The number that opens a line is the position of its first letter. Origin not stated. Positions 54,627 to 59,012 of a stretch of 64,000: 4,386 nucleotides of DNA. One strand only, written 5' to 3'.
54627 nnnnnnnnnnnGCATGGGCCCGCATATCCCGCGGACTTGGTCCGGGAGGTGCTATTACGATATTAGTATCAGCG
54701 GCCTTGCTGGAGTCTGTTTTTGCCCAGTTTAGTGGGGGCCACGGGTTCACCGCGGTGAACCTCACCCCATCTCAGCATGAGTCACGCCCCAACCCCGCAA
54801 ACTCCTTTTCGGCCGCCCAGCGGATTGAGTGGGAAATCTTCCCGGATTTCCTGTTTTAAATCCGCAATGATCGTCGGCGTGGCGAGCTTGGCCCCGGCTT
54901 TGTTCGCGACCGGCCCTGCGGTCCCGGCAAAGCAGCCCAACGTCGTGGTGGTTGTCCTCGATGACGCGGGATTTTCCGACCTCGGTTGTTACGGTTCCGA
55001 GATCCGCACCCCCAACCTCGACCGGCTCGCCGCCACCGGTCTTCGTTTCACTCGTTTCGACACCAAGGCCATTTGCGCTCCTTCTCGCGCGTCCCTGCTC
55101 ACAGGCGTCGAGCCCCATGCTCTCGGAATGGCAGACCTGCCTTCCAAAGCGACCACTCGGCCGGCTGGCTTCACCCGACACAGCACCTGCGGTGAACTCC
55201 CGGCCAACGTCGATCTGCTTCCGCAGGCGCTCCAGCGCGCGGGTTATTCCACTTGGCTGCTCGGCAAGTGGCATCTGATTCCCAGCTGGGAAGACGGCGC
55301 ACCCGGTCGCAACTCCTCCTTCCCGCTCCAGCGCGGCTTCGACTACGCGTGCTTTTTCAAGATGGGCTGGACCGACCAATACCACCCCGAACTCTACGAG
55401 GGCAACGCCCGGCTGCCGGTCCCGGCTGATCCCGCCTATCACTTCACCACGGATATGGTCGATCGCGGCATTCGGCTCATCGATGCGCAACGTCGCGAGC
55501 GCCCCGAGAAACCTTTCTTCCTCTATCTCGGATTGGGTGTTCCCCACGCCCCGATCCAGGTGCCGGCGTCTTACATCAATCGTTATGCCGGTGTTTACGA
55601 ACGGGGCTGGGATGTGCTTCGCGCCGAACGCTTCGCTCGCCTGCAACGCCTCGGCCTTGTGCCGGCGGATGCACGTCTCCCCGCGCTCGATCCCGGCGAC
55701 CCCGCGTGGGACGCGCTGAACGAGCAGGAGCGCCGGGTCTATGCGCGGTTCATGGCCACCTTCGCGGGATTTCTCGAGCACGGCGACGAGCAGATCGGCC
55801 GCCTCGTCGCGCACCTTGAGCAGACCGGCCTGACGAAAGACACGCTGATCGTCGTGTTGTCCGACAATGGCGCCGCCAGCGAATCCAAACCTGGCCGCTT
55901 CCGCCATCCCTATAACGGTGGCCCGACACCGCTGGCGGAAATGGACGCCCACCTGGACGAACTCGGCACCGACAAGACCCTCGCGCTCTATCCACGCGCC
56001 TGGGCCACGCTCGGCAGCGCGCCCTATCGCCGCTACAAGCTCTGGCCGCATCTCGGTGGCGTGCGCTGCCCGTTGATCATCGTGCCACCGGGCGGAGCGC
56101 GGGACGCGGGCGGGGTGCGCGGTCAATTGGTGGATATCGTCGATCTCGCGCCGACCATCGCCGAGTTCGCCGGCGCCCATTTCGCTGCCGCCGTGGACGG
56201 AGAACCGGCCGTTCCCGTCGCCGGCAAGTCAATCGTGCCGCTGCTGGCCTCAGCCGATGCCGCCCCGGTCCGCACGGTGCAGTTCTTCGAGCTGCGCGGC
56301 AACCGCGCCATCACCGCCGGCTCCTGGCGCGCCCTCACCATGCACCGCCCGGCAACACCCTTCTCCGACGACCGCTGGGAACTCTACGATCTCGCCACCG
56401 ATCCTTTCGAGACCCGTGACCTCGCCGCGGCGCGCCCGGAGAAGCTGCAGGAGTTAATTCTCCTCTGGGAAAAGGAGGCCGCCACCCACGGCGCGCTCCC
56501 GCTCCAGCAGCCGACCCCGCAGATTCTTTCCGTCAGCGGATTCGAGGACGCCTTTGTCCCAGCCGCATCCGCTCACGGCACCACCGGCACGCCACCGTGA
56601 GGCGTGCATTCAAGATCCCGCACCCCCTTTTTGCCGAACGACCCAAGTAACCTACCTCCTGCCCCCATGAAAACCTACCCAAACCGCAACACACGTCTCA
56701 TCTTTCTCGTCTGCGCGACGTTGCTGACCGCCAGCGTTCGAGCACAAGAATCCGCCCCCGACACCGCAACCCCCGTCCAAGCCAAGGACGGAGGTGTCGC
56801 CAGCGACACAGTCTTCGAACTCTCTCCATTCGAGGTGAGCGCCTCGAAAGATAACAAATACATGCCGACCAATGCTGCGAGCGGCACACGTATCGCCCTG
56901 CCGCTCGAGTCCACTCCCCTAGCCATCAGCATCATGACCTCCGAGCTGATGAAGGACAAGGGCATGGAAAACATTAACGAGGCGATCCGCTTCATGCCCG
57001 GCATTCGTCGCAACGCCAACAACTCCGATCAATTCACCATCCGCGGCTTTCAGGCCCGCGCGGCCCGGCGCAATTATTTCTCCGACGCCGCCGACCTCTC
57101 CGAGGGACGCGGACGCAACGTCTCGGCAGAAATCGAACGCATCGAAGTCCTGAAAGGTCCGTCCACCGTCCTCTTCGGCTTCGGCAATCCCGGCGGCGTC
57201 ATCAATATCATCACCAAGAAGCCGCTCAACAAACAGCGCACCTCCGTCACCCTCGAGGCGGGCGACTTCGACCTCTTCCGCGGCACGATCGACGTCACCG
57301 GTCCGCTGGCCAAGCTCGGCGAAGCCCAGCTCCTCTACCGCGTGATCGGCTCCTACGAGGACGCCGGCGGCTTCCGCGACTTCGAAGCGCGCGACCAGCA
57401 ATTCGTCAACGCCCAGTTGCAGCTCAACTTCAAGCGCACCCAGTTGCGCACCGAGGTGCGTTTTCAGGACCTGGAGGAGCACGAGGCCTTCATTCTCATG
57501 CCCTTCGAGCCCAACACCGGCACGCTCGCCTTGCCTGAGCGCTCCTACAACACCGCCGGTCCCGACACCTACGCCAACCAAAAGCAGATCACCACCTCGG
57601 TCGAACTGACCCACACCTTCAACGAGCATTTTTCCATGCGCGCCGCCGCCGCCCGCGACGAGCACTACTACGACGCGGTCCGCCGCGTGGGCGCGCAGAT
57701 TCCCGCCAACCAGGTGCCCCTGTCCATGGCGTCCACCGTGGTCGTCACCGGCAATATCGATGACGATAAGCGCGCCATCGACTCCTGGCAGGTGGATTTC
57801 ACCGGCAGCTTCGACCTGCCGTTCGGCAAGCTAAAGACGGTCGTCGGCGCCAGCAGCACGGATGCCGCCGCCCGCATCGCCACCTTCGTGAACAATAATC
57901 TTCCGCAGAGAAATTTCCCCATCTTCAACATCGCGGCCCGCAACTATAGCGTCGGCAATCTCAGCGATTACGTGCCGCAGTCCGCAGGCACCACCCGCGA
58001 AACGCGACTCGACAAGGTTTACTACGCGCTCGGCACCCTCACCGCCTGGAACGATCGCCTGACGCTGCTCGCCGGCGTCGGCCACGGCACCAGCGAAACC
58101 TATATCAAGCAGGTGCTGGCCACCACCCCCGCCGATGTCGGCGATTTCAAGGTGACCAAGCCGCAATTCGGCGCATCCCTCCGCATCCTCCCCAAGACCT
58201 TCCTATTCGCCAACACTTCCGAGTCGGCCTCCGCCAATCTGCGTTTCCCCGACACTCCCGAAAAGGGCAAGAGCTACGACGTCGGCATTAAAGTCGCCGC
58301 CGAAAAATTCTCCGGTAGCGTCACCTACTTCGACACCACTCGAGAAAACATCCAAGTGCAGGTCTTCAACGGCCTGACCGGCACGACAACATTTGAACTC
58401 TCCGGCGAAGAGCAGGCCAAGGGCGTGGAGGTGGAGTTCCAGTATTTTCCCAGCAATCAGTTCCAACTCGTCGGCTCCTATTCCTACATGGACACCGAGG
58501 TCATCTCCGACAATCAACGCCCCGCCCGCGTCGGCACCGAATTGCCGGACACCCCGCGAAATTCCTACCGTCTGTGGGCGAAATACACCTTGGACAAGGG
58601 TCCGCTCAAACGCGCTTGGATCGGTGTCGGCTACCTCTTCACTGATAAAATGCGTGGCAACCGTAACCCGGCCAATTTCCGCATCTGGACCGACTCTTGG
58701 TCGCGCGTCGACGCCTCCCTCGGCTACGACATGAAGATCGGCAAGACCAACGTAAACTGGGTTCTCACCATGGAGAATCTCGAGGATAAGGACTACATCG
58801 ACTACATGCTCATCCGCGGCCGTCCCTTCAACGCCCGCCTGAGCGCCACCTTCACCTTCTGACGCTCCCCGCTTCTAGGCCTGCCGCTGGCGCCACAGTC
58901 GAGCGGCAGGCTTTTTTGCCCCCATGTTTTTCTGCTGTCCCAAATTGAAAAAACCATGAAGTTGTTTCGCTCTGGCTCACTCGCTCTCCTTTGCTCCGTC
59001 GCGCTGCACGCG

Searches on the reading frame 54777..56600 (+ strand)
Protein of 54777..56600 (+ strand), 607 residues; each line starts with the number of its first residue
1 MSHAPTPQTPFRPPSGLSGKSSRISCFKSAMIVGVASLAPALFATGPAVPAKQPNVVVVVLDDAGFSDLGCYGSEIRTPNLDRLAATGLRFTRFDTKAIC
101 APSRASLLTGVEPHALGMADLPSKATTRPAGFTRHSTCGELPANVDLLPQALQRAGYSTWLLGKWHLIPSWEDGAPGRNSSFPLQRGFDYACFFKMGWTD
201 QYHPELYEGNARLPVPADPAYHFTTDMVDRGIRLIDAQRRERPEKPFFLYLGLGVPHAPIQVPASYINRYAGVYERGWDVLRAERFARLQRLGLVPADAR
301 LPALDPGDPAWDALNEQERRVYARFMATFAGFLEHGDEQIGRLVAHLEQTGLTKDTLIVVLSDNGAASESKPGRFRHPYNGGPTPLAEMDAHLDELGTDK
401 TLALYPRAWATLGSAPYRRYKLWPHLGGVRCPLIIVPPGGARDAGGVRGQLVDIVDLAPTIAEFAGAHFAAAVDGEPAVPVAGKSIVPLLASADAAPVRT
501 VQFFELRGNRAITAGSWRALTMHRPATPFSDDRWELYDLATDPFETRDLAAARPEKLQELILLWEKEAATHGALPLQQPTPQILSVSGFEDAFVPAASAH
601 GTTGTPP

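Call 73: search_protein_families(library=pfam, proteins=[window:54777-56600:+], max_evalue=0.00001)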
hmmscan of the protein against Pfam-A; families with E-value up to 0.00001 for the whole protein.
window:54777-56600:+ (607 aa): 3 families
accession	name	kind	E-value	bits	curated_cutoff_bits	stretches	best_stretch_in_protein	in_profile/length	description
PF00884.28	Sulfatase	-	5.9e-56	190.4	25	1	54-466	1-300/301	Sulfatase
PF01663.27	Phosphodiest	-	1.7e-09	38.2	23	0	331-371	186-226/342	Type I phosphodiesterase / nucleotide pyrophosphatase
PF16347.10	SGSH_C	-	1.2e-06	29.2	29.3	1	429-551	16-133/154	N-sulphoglucosamine sulphohydrolase, C-terminal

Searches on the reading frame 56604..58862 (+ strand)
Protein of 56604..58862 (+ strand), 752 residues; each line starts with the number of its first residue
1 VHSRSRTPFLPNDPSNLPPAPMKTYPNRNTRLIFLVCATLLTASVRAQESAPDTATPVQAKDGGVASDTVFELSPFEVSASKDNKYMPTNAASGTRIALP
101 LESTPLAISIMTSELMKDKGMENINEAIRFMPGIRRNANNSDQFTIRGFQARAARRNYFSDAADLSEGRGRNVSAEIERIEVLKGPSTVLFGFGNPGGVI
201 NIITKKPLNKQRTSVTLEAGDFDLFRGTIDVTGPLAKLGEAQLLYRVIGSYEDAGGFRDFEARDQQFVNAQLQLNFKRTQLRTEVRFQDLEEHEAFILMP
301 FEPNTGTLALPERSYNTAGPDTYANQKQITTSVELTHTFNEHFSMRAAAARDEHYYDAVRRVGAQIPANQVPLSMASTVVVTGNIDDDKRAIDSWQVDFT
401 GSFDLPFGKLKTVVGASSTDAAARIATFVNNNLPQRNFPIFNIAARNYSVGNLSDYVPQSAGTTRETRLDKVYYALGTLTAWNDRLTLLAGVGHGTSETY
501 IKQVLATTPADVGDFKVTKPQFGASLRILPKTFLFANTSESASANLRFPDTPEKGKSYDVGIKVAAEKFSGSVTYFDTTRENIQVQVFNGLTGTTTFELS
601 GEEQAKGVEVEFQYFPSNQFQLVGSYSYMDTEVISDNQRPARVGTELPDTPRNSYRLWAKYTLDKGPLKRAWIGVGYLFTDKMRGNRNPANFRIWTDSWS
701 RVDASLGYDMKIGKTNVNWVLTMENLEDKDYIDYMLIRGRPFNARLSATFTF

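Call 54: search_protein_families(library=pfam, proteins=[window:56604-58862:+], max_evalue=0.00001)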
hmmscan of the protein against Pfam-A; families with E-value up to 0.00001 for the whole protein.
window:56604-58862:+ (752 aa): 2 families
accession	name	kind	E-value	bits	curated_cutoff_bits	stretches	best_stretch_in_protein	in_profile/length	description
PF00593.30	TonB_dep_Rec_b-barrel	-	4.4e-33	116.2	27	1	313-726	47-436/436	TonB dependent receptor-like, beta-barrel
PF07715.20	Plug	-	2.1e-16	60.8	23.9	1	101-199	2-107/107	TonB-dependent Receptor Plug Domain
